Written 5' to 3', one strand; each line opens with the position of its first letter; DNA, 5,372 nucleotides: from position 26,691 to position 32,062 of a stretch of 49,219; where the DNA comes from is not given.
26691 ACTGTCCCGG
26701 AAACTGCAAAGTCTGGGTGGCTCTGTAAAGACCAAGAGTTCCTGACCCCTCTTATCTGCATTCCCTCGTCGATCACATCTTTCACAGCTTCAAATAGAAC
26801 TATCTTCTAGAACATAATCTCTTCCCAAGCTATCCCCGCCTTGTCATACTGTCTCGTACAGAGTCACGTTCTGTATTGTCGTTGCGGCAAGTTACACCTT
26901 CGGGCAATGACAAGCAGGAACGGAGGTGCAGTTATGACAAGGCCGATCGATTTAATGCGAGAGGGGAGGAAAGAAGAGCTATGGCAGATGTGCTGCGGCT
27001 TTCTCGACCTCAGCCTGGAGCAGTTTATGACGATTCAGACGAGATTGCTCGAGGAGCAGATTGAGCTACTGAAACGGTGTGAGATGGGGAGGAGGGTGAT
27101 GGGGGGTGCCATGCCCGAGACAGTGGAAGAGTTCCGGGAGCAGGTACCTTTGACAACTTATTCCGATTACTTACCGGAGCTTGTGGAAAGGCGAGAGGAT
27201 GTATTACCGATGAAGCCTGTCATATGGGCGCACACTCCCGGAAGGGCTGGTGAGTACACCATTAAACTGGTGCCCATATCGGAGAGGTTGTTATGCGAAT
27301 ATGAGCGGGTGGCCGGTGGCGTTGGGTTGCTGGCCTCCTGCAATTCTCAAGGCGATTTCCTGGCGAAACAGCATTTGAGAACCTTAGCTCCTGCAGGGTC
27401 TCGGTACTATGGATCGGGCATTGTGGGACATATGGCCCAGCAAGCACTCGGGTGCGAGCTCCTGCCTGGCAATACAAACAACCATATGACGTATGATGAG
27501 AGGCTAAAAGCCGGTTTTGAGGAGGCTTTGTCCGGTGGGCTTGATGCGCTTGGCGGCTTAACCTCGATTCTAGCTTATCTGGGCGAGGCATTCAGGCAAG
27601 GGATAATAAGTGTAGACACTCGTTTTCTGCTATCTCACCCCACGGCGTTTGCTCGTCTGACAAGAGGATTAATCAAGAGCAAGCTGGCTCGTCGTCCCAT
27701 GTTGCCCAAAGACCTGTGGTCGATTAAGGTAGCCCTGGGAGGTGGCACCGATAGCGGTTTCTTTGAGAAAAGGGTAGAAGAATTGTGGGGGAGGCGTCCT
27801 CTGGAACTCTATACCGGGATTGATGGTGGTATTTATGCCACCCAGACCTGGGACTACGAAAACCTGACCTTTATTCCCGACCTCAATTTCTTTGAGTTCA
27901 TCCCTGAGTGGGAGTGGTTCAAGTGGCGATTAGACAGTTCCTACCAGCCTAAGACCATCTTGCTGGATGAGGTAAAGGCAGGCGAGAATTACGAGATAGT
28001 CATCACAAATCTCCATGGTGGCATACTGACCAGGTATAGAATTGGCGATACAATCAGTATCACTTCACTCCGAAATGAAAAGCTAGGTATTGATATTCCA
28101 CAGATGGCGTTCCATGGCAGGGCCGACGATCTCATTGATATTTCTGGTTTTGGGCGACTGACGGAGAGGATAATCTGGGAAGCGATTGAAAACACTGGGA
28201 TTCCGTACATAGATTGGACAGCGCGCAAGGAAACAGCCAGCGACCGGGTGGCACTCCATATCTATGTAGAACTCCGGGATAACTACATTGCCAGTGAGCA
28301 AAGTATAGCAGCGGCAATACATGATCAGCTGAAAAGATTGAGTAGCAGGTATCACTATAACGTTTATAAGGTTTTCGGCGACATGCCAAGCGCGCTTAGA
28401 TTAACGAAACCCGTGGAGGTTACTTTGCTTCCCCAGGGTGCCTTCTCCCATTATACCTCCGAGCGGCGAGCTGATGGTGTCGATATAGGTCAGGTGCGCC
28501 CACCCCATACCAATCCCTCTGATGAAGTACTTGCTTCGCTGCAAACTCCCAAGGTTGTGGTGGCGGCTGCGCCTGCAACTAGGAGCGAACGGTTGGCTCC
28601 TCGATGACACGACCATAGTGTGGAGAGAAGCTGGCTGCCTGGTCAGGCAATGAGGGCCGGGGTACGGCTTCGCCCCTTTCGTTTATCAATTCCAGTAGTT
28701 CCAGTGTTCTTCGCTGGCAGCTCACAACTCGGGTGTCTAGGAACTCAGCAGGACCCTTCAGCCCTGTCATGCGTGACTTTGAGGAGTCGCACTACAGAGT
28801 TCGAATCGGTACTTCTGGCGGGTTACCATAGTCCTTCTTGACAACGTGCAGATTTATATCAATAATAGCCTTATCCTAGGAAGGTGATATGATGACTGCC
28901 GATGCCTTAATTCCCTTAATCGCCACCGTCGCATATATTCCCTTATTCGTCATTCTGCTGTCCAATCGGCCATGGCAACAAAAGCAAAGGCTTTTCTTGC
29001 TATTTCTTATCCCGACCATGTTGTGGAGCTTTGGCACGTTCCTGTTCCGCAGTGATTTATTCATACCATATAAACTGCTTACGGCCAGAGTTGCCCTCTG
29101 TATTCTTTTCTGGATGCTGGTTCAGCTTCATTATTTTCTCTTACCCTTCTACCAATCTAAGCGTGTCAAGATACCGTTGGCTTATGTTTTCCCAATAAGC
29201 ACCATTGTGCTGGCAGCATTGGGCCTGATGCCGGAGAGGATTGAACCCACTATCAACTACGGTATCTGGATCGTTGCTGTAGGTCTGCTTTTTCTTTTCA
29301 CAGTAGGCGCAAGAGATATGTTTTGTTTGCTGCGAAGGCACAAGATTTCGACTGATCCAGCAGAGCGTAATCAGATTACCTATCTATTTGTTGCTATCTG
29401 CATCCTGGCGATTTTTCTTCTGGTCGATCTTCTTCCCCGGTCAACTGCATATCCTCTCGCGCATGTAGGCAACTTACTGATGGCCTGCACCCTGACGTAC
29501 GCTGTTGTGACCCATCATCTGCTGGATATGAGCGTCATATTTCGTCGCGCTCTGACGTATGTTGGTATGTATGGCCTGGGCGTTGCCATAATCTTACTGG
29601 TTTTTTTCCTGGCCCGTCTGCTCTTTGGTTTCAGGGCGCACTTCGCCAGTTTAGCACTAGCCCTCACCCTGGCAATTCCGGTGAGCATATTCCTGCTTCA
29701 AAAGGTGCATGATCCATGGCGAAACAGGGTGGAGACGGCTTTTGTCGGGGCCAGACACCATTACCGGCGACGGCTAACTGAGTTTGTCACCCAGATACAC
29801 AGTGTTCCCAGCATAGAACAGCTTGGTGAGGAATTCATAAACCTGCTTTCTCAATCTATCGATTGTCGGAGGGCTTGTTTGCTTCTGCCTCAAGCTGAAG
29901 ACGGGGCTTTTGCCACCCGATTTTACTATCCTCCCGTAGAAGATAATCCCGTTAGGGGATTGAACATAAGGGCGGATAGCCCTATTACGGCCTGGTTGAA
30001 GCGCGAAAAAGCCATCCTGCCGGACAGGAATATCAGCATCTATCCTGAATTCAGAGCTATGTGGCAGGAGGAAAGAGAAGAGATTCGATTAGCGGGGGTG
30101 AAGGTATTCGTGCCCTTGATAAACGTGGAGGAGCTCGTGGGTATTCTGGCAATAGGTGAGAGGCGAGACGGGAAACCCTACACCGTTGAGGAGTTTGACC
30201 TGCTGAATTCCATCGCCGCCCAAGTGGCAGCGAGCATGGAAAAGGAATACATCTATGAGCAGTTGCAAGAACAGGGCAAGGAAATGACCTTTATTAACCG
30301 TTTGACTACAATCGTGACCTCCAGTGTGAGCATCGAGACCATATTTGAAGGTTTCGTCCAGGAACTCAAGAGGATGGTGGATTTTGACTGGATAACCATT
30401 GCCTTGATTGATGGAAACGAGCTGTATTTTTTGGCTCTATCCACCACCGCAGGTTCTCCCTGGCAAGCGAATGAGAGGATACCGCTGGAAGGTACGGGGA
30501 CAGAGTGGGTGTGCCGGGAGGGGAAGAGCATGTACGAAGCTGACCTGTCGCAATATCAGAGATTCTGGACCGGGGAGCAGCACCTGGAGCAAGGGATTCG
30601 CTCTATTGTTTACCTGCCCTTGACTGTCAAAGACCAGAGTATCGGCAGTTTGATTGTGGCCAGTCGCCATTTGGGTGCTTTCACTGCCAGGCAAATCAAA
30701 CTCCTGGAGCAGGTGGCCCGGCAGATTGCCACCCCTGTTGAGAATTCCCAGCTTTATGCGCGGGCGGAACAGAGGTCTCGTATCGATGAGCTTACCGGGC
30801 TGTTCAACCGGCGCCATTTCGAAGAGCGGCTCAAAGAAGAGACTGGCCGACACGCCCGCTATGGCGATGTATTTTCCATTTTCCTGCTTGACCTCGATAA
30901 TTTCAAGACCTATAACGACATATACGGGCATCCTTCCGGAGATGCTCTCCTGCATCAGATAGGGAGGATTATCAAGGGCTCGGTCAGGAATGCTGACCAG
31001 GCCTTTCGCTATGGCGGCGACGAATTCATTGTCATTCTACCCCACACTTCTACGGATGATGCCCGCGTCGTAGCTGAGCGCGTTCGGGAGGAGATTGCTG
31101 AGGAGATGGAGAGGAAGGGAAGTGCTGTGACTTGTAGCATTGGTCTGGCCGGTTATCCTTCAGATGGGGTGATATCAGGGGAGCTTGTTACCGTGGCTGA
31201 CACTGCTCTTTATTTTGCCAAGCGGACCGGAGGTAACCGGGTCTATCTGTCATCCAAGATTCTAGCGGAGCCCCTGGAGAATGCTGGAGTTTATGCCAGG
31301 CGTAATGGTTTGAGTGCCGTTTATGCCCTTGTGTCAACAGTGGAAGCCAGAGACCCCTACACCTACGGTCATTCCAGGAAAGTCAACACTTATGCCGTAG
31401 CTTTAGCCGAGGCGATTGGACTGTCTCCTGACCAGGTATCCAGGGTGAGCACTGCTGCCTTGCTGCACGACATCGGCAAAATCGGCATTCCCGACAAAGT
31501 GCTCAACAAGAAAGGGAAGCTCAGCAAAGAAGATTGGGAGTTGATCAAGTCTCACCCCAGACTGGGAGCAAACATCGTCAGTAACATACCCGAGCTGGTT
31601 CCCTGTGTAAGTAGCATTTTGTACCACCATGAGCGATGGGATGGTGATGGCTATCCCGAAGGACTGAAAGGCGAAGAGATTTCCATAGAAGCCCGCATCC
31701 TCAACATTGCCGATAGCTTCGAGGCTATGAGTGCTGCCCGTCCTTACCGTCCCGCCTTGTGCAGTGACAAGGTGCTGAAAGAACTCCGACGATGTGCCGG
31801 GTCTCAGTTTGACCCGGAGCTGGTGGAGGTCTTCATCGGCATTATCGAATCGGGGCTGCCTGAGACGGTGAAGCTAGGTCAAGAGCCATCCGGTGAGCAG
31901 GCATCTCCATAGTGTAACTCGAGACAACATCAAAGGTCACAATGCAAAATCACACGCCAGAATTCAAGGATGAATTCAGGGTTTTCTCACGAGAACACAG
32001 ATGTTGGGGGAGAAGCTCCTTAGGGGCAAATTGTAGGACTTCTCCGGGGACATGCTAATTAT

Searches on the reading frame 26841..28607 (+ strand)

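Call 7: search_protein_families(library=pfam, proteins=[window:26841-28607:+])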
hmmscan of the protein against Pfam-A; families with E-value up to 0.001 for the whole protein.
window:26841-28607:+ (588 aa): 3 families
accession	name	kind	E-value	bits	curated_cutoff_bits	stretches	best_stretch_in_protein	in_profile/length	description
PF23571.1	GH3_M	-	2.4e-15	56.8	23.6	1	343-427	2-75/75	GH3 family central domain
PF03321.19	GH3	-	3.1e-06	27.1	23.6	1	59-129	9-81/304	GH3 family N-terminal domain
PF23572.1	GH3_C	-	0.00039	21.5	23.6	0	448-557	10-114/119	GH3 family C-terminal domain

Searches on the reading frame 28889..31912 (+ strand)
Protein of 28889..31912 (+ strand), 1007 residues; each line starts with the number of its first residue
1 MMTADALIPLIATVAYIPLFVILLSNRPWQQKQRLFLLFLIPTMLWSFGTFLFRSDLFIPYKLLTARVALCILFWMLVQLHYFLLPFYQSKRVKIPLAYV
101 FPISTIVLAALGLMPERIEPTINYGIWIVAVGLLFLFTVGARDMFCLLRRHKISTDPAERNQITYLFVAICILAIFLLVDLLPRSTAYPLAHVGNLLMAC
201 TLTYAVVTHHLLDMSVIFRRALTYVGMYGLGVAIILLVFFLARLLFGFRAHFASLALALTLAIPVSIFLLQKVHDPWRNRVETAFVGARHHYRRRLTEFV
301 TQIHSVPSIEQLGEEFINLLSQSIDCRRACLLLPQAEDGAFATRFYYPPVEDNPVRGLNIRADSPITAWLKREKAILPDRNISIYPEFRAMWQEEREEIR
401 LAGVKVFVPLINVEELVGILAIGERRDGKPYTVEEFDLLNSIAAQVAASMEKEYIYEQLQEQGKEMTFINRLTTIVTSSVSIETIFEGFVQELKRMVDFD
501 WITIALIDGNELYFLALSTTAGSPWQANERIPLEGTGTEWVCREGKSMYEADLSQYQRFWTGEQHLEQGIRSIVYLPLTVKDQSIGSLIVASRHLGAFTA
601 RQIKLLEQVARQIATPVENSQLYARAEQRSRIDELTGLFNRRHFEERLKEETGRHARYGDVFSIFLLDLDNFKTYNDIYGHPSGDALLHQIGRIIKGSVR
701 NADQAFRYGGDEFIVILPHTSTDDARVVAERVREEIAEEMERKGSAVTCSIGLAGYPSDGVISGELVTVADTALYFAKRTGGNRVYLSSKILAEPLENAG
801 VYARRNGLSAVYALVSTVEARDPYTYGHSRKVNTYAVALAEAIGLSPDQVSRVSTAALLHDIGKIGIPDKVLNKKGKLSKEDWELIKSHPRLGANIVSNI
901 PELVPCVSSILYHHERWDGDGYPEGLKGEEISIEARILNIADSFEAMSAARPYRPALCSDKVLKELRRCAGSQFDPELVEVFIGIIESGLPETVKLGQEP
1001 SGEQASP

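Call 7: search_protein_families(library=pfam, proteins=[window:28889-31912:+])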
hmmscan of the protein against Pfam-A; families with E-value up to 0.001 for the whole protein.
window:28889-31912:+ (1007 aa): 6 families
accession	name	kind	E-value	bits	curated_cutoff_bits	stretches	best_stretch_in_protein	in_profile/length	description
PF00990.26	GGDEF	-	7.8e-44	149.7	23.8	1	632-784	3-161/161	Diguanylate cyclase, GGDEF domain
PF13487.12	HD_5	-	1.1e-42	146.1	27.2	1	817-978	6-170/170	HD domain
PF01966.28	HD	-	1.4e-24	87.1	22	1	825-947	1-116/116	HD domain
PF13185.12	GAF_2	-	8.6e-24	84.7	28.6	2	480-614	2-132/136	GAF domain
PF01590.32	GAF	-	1.6e-23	84.1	22.4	2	482-615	2-131/133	GAF domain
PF13492.12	GAF_3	-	5.2e-22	79.1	27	2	481-619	1-129/129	GAF domain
